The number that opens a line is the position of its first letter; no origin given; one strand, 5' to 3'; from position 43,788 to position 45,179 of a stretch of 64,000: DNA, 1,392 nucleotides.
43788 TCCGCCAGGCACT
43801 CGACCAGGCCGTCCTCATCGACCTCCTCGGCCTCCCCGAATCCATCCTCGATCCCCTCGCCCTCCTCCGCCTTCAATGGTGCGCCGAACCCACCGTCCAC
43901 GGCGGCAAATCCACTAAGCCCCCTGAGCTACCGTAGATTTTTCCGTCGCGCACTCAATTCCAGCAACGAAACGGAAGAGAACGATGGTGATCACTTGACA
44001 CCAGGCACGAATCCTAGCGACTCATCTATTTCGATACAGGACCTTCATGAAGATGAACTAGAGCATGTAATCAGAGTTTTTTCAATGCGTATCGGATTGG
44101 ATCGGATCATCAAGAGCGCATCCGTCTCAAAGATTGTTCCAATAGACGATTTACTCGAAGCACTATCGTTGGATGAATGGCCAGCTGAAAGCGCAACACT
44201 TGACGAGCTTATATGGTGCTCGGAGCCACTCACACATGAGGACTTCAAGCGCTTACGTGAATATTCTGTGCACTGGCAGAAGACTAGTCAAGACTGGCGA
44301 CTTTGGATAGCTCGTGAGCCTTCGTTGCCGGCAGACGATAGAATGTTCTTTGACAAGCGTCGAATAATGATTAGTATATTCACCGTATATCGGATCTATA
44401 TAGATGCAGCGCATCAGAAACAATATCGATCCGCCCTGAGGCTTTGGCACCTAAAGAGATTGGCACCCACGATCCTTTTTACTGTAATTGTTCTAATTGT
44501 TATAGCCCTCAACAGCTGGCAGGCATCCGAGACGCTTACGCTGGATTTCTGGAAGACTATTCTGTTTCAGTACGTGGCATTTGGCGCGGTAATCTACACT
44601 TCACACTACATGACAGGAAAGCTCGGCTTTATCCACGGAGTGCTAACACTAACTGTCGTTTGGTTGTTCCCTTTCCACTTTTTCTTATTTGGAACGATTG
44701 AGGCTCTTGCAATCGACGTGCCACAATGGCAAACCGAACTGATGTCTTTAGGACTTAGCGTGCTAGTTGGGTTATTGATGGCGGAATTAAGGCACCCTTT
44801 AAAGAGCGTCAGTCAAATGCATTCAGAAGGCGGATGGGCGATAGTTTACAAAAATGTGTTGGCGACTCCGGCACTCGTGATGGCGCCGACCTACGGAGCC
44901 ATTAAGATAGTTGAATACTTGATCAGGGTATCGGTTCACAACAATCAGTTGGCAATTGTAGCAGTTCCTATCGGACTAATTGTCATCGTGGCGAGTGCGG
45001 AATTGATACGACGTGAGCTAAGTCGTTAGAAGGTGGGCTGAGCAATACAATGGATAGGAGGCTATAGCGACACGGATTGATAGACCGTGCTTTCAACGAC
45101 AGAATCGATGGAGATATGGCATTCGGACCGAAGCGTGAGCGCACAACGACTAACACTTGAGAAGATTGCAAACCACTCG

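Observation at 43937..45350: Abrupt AT-rich (about 45-48% GC) 1.4-kb insert starting at the MTase stop codon and encoding a 5-TM membrane protein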

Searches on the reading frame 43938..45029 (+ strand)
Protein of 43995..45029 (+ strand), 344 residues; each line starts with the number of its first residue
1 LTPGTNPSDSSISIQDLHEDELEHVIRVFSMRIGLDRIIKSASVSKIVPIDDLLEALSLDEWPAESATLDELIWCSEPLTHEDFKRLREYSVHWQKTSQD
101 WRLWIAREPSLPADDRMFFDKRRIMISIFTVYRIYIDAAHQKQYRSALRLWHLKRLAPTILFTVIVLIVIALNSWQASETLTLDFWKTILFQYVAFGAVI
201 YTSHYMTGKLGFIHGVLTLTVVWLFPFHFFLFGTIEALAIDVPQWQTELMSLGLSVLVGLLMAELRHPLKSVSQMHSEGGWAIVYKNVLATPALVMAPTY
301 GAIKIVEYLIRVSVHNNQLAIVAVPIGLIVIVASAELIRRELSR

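Call 5: search_protein_families(library=pfam, proteins=[window:44085-45029:+, window:43938-45029:+], max_evalue=0.1)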
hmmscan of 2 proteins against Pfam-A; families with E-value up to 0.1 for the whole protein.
window:44085-45029:+ (314 aa): 0 families

window:43938-45029:+ (363 aa): 0 families

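Call 6: search_protein_families(library=padloc, proteins=[window:44085-45029:+], max_evalue=0.1)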
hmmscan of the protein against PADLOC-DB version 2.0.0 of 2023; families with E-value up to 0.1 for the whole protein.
window:44085-45029:+ (314 aa): 0 families

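Call 10: find_homologous_proteins(query=window:43995-45029:+, max_evalue=0.01)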
Query window:43995-45029:+ (344 aa): 3 proteins with E <= 0.01 among 5050 candidates.
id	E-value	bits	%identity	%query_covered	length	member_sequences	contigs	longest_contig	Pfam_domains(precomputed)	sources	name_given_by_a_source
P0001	4.6e-203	692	100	91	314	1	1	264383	-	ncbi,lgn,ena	-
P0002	7.2e-191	652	83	100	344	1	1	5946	-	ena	-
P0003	2.2e-75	272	40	98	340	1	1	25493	-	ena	-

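Call 11: find_encoding_contigs(protein=P0001, flank=10000)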
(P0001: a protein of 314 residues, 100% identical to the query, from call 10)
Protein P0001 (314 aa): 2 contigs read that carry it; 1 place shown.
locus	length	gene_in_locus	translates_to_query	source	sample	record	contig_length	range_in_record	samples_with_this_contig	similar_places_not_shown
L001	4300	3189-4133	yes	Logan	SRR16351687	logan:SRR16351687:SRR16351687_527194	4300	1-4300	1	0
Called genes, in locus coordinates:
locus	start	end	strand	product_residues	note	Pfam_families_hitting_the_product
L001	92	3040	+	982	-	-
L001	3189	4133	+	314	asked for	-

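Call 12: find_encoding_contigs(protein=P0002, flank=10000)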
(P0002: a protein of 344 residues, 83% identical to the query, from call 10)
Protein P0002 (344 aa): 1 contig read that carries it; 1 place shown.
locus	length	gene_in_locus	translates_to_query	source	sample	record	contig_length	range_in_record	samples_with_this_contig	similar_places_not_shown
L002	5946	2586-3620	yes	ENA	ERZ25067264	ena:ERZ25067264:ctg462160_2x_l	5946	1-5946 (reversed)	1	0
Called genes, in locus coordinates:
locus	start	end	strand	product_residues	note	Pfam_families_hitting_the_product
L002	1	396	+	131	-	?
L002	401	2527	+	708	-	-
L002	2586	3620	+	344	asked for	-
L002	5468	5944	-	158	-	?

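Call 13: find_encoding_contigs(protein=P0003, flank=10000)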
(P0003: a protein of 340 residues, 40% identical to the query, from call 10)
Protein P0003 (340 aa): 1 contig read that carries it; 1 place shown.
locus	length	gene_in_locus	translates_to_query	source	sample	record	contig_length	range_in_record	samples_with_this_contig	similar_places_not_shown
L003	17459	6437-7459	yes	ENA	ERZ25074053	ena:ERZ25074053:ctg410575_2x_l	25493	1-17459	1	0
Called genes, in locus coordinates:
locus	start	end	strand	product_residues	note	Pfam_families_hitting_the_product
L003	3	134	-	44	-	?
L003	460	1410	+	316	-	PF04909:Amidohydro_2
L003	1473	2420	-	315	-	PF13518:HTH_28 (weak), PF13551:HTH_29, PF00665:rve, PF13683:rve_3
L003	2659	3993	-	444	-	PF02146:SIR2 (faint), PF13289:SIR2_2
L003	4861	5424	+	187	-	PF13302:Acetyltransf_3, PF00583:Acetyltransf_1, PF13523:Acetyltransf_8 (weak)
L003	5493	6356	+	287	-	PF05721:PhyH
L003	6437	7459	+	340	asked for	-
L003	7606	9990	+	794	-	PF01266:DAO, PF16350:FAO_M, PF01571:GCV_T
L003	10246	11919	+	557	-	-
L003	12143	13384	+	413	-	PF01571:GCV_T, PF08669:GCV_T_C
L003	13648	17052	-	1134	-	PF02811:PHP, PF07733:DNA_pol3_alpha, PF17657:DNA_pol3_finger, PF14579:HHH_6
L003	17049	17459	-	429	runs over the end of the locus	PF00817:IMS (weak), PF11799:IMS_C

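Call 23: find_related_loci(query=A1, collection=genome_contigs, flank=10000)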
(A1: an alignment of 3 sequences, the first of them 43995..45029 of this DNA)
Query A1 (344 aa) in genome_contigs; peptide patterns used: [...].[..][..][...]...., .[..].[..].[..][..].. (x = any residue, [..] = any of these).
57 stretches matched a pattern, but none encodes a relative of the query by tblastn (E <= 1e-3).

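Call 29: search_protein_representatives(alignment_id=A1)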
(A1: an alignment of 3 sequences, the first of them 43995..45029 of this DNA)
Query: 3 sequences, 344 profile positions. Proteins with E-value up to 0.001 (for the whole library): 44; up to 1e-10: 36; up to 1e-30: 12. The best 44 are listed.
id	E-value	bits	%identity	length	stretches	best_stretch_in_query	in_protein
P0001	1.6e-183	626.0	-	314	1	31-344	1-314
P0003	3.4e-178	608.5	-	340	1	6-344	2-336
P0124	3.6e-109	381.5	-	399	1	4-295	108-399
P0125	8.6e-83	294.8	-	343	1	6-344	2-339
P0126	7.0e-82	291.8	-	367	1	9-344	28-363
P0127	7.5e-76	271.9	-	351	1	3-344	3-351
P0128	1.3e-52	195.5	-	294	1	58-344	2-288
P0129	2.0e-40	155.5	-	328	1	11-344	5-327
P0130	3.5e-38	148.1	-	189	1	27-185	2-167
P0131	2.7e-37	145.1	-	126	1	219-344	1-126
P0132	2.5e-34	135.4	-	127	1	226-344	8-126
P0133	2.5e-33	132.1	-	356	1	8-344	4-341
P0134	1.6e-30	122.9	-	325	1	16-309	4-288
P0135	1.5e-27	113.1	-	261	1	10-268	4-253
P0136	2.2e-27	112.6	-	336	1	9-341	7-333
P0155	1.4e-12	63.9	-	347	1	9-205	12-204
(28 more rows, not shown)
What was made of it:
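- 3 hits among 5.8e9 proteins (call 10) and 44 cluster representatives among 1.84e9 (call 29).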

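Call 35: find_homologous_proteins(query=A3, max_evalue=0.001)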
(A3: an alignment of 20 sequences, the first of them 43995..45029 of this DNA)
Query A3 (20 sequences) (344 aa, profile of the alignment): 4 proteins with E <= 0.001 among 8000 candidates.
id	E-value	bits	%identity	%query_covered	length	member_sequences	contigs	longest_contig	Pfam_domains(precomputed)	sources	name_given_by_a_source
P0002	3.6e-119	416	83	100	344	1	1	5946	-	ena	-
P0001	1.1e-108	382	100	91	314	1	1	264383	-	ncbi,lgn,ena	-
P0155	2.6e-88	315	25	48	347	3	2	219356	-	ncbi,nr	ncbi:MAG: hypothetical protein OXL37_06045 [Chloroflexota bacterium]|nr:hypothetical protein [Chloro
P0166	1.4e-68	250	24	59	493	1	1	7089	-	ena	-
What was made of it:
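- Tried and rejected: The profile-seeded word-index search returned only 4 proteins (call 35).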

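Call 36: find_encoding_contigs(protein=P0125, flank=8000, max_places=2)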
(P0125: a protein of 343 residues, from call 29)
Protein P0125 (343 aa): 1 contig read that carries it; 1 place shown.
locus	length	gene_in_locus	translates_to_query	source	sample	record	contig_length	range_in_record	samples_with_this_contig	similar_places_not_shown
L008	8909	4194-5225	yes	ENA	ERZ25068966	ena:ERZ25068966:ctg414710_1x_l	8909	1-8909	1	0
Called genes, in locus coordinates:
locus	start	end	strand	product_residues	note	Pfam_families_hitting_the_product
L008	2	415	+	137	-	?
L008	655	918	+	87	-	-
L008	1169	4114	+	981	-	-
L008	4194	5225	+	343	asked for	-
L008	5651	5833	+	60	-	-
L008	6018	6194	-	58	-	-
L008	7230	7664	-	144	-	-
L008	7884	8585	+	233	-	PF01041:DegT_DnrJ_EryC1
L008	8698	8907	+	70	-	?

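Call 37: find_encoding_contigs(protein=P0155, flank=8000, max_places=2)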
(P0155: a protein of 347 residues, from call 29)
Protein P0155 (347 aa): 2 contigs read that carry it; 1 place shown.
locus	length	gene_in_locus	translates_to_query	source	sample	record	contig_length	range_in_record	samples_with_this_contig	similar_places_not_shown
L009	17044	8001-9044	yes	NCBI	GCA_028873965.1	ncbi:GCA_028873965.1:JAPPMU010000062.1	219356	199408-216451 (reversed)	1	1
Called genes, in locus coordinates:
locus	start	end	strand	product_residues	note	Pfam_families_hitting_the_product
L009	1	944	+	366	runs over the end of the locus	PF01408:GFO_IDH_MocA, PF22685:Gal80p_C-like, PF22725:GFO_IDH_MocA_C3, PF02894:GFO_IDH_MocA_C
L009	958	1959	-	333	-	PF04909:Amidohydro_2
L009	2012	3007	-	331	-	PF04909:Amidohydro_2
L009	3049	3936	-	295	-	PF01522:Polysacc_deac_1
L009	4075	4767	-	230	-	-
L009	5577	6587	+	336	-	PF00582:Usp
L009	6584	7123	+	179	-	-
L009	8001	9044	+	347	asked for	-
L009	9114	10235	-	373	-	PF01244:Peptidase_M19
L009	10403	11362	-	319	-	PF02126:PTE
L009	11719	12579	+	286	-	PF23023:Anti-Pycsar_Apyc1, PF00753:Lactamase_B, PF12706:Lactamase_B_2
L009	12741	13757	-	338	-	PF04909:Amidohydro_2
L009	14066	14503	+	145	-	PF00903:Glyoxalase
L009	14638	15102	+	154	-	PF13577:SnoaL_4, PF12680:SnoaL_2 (weak)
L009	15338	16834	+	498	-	PF11794:HpaB_N, PF03241:HpaB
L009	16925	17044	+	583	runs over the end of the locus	-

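Call 39: find_encoding_contigs(protein=P0126, flank=8000, max_places=2)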
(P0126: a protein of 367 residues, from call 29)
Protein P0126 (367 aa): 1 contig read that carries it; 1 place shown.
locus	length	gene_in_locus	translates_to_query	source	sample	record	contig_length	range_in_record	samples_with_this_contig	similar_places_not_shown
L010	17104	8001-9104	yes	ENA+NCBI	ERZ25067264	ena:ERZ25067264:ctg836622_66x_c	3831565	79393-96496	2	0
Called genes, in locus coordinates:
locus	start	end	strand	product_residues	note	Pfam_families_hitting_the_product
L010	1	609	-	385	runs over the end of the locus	-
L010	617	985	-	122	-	PF00355:Rieske, PF13806:Rieske_2 (weak)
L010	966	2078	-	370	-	PF04909:Amidohydro_2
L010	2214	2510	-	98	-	PF07704:PSK_trans_fac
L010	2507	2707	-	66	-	-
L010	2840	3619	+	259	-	PF00702:Hydrolase, PF13419:HAD_2, PF13242:Hydrolase_like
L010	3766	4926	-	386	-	PF10103:Zincin_2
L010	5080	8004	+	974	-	-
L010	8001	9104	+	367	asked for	-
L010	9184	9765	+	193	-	-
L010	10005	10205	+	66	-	-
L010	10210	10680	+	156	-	PF01850:PIN (weak)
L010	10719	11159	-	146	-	PF01850:PIN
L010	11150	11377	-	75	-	-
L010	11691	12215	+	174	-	-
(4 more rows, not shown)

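Call 40: find_encoding_contigs(protein=P0127, flank=8000, max_places=2)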
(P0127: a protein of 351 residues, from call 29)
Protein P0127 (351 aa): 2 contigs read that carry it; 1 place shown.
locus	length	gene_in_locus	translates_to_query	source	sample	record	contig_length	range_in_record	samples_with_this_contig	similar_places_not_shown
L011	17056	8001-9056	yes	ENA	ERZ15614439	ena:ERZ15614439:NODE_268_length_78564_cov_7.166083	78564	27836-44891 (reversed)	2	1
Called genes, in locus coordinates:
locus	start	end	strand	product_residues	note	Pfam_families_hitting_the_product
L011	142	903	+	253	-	PF23745:ANK_LRRK2 (faint), PF00023:Ank (faint), PF12796:Ank_2, PF13637:Ank_4 (faint), PF13857:Ank_5 (faint), PF13606:Ank_3 (faint), PF12796:Ank_2 (weak)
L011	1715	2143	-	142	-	PF01850:PIN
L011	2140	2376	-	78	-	PF19891:DUF6364 (weak)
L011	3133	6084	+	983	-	-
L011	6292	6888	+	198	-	-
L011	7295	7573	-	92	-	-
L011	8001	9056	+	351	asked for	-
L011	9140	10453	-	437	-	PF17288:Terminase_3C (weak)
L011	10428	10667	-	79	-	-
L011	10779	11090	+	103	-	-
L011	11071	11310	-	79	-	-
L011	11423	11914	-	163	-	PF08239:SH3_3 (weak)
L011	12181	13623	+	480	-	PF03951:Gln-synt_N, PF00120:Gln-synt_C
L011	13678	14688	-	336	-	PF04468:PSP1, PF28472:PSP1_3rd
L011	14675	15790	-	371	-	PF13177:DNA_pol3_delta2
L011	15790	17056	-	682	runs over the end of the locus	PF13620:CarboxypepD_reg (weak)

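Call 42: search_protein_families(library=ncbifam, proteins=[window:43995-45029:+], max_evalue=0.1)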
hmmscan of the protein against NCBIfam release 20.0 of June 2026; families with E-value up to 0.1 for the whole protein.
window:43995-45029:+ (344 aa): 0 families

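Call 51: predict_structure(alignment_id=A3)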
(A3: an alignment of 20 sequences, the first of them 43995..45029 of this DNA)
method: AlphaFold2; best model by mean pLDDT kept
length: 344 residues; sequences in the alignment: 20
mean_pLDDT: 82.2   pTM: 0.51
mean pLDDT of the five models: 82.2, 81.2, 78.2, 78.1, 75.4
residues with pLDDT >= 90: 44; 70-90: 282; 50-70: 10; < 50: 8
segments of 3 or more residues with pLDDT < 50: 1-8
pLDDT, mean of each block of 10 residues (from residue 1): 43 85 92 83 74 84 88 89 86 91 90 85 88 81 79 77 80 73 75 82 79 79 87 86 87 90 79 76 83 88 89 82 84 84 76
secondary structure, 60 per line:
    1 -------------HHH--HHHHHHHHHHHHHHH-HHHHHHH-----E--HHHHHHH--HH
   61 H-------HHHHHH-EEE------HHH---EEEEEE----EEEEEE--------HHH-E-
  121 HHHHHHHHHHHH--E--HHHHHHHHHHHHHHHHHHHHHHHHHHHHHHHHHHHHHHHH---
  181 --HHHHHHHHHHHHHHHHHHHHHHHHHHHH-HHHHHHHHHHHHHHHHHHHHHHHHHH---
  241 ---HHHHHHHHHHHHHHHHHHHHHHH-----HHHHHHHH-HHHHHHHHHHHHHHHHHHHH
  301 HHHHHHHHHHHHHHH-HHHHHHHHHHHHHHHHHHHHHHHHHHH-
elements in order: H19-33 H35-41 H50-56 H69-74 E76-78 E91-96 E101-106 H121-132 H138-177 H183-210 H212-237 H244-266 H272-279 H281-315 H317-343
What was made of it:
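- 43995..45029 (+): CDS of the orphan membrane protein (344 aa, TTG start). The cytoplasmic alpha/beta head is aa 1-150 (43995-44444). The six-helix membrane module is aa 151-344 (44445-45026). AF2 pLDDT is 82 (call 51).
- Checked: They fold with pLDDT 85-92 (call 51).
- The AF2 model is confident (call 51).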

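Call 53: fold_search(model_id=the predicted structure, library=pdb)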
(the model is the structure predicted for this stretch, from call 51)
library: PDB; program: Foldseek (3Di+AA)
matches with E <= 10: 77; with E <= 0.001: 0
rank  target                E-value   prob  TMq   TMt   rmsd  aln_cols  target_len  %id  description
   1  9ntt_A                6.4e-01  0.28  0.15  0.15  13.2       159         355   14  Identification and non-clinical characterization of SAR444200, a novel anti-GPC3 T-cell engager for the treatment of G (released 2026-01-14)
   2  8g08_a                7.5e-01  0.54  0.27  0.35   9.3       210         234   15  Cryo-EM structure of SQ31f-bound Mycobacterium smegmatis ATP synthase rotational state 1 (backbone model) (released 2023-02-15)
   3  9ntq_A                7.8e-01  0.23  0.15  0.15  15.1       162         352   14  Identification and non-clinical characterization of SAR444200, a novel anti-GPC3 T-cell engager, for the treatment of  (released 2025-10-15)
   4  8xma_B                1.0e+00  0.16  0.16  0.18  13.7       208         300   16  Cryo-EM structure of human ZnT1 WT, in the presence of zinc, determined in an outward-facing conformation (released 2024-10-30)
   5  9jj3_A                1.0e+00  0.14  0.17  0.18  12.2       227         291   16  Cryo-EM structure of human ZnT4 D150N/D281N (released 2025-06-04)
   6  4u9l_A                1.2e+00  0.15  0.17  0.26  10.8       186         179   16  Structure of a membrane protein (released 2014-12-03)
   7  6yj2_A                1.4e+00  0.09  0.11  0.17  17.9       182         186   11  Structural and DNA binding studies of the transcriptional repressor Rv2506 (BkaR) from Mycobacterium tuberculosis supp (released 2021-04-14)
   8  3s84_A                2.0e+00  0.10  0.14  0.19  39.3       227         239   15  Dimeric apoA-IV (released 2012-05-16)
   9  9i1x_A                2.2e+00  0.06  0.11  0.14  19.5       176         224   11  Crystal structure of the E. coli TetR family regulator CecR (released 2025-11-26)
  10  4g12_A                2.3e+00  0.07  0.11  0.15  18.4       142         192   13  Crystal structure of putative TetR family transcriptional regulator, Fad35R, from Mycobacterium tuberculosis (released 2013-07-10)
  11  3rqe_A                2.4e+00  0.09  0.14  0.22  19.9       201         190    7  Cerebral cavernous malformation 3 (CCM3) in complex with paxillin LD1 (released 2011-06-01)
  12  2onk_C                3.4e+00  0.04  0.13  0.15  19.0       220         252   17  ABC transporter ModBC in complex with its binding protein ModA (released 2007-03-06)
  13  6o7u_j                3.6e+00  0.08  0.12  0.21  19.8       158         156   12  Saccharomyces cerevisiae V-ATPase Stv1-VO (released 2019-04-03)
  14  6nq8_A                3.6e+00  0.08  0.14  0.20  15.1       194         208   13  Crystal structure of YetJ mutant from Bacillus Subtilis - D171E (released 2019-04-17)
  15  1o5h_B                3.6e+00  0.06  0.12  0.18  20.7       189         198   10  Crystal structure of formiminotetrahydrofolate cyclodeaminase (TM1560) from Thermotoga maritima at 2.80 A resolution (released 2003-09-30)
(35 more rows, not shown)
